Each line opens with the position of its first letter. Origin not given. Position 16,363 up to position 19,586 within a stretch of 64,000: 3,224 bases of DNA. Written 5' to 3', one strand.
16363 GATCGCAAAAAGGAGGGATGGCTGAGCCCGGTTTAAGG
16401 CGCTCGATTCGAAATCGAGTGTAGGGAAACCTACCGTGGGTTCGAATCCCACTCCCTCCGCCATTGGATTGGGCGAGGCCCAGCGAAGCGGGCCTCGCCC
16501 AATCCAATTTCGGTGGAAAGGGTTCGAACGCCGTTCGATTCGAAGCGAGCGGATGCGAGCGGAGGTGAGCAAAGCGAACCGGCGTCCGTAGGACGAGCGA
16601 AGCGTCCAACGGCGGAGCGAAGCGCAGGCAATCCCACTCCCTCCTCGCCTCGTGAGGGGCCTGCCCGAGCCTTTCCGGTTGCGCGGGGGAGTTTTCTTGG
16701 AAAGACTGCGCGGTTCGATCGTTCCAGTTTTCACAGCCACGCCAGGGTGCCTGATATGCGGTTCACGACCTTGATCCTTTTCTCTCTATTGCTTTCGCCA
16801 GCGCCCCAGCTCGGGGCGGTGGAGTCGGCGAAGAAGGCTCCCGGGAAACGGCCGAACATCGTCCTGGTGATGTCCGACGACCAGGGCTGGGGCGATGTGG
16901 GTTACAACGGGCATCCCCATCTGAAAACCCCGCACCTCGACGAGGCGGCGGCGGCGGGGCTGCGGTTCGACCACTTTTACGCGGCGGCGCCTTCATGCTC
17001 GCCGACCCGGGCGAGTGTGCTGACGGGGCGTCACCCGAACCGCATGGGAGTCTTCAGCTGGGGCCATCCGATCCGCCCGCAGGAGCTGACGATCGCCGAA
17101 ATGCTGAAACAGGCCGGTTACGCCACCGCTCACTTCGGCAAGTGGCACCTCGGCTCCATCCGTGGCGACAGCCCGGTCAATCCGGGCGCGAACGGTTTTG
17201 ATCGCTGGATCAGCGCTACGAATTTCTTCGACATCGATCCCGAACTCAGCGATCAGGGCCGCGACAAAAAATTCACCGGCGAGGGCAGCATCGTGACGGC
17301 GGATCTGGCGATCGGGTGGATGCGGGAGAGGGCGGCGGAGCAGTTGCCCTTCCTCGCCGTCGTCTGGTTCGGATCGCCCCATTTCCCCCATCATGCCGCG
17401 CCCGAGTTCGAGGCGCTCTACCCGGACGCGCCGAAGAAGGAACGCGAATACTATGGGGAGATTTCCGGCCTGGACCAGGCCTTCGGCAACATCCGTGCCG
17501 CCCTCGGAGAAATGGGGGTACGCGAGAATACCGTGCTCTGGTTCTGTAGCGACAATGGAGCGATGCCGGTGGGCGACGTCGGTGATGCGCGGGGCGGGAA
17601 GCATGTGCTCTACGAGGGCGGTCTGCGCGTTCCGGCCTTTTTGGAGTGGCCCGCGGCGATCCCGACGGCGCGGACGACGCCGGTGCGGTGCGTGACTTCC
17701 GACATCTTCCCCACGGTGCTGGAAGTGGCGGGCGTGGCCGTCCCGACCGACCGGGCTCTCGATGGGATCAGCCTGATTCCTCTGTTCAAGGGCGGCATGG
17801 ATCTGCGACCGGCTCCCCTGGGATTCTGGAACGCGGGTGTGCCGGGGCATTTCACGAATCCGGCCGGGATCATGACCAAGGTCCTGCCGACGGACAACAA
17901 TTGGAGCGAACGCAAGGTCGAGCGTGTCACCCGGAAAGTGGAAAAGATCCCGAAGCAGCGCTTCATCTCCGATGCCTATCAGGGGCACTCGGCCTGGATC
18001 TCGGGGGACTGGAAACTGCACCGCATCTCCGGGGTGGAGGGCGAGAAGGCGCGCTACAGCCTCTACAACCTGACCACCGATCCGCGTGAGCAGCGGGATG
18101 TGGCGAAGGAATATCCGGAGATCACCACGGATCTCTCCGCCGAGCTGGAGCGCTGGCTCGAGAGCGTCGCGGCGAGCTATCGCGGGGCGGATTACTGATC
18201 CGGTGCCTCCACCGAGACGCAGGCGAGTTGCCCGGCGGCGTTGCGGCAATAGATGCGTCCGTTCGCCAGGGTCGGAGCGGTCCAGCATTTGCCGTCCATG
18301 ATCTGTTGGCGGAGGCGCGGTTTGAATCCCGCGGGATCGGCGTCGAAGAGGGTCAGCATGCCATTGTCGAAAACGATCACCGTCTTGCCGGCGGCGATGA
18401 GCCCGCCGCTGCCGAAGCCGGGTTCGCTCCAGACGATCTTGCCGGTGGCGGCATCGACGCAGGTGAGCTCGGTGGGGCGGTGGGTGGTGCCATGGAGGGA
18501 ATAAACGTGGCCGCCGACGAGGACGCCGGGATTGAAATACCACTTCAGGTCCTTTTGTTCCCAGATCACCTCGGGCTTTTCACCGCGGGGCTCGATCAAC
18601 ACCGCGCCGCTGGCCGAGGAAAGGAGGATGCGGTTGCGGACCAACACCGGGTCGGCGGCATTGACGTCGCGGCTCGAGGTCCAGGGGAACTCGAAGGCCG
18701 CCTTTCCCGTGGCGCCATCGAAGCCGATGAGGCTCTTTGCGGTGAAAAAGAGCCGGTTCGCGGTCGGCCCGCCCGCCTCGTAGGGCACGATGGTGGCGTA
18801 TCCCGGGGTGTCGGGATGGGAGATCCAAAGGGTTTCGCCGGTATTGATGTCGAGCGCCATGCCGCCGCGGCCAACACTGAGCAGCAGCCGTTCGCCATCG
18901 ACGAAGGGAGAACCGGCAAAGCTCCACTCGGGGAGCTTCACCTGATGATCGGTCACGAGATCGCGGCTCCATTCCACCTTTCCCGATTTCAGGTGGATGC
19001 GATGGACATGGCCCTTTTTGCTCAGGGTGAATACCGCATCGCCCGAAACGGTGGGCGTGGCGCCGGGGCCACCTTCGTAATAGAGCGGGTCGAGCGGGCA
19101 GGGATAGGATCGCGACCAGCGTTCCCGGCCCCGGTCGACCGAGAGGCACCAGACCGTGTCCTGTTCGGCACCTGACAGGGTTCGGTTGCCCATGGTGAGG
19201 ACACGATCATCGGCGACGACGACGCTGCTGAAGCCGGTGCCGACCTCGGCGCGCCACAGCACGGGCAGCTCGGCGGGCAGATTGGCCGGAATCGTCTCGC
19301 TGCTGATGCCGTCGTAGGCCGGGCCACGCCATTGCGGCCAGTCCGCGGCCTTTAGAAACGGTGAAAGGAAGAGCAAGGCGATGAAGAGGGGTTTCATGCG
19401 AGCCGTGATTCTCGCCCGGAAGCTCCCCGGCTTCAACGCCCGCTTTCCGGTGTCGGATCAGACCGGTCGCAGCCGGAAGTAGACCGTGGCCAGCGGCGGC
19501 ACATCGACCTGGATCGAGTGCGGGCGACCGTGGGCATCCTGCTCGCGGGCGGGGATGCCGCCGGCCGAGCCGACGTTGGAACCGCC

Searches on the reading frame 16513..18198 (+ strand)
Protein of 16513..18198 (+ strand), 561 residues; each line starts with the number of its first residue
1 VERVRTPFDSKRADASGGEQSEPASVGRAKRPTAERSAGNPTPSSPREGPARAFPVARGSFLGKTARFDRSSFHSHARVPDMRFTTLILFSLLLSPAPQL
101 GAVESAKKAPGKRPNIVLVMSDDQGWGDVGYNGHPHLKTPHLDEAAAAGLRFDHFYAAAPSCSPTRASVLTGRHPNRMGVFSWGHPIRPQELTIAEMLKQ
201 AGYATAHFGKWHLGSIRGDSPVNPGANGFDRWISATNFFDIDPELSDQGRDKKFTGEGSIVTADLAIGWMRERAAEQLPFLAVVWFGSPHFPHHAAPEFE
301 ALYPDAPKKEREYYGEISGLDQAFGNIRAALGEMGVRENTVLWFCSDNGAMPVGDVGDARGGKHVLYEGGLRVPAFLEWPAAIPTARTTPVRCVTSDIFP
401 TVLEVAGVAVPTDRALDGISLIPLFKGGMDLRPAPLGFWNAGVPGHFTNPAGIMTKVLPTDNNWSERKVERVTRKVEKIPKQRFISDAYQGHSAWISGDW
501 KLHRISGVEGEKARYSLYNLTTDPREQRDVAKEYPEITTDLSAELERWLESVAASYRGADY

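Call 81: search_protein_families(library=pfam, max_evalue=0.0001, proteins=[window:16513-18198:+])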
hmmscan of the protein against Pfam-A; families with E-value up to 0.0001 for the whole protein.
window:16513-18198:+ (561 aa): 3 families
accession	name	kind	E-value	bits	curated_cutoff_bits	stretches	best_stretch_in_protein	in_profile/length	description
PF00884.28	Sulfatase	-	5.3e-55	187.3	25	1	114-408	1-301/301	Sulfatase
PF16347.10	SGSH_C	-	2.7e-09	37.8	29.3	1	363-427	8-70/154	N-sulphoglucosamine sulphohydrolase, C-terminal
PF01663.27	Phosphodiest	-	1.1e-06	29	23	1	137-353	18-224/342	Type I phosphodiesterase / nucleotide pyrophosphatase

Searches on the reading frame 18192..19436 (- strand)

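Call 81: search_protein_families(library=pfam, max_evalue=0.0001, proteins=[window:18192-19436:-])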
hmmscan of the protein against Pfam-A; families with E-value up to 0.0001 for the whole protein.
window:18192-19436:- (414 aa): 1 family
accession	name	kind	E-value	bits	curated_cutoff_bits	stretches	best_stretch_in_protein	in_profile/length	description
PF13360.13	PQQ_2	-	4e-29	102.4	27.6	3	125-337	26-232/233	Outer membrane protein assembly factor BamB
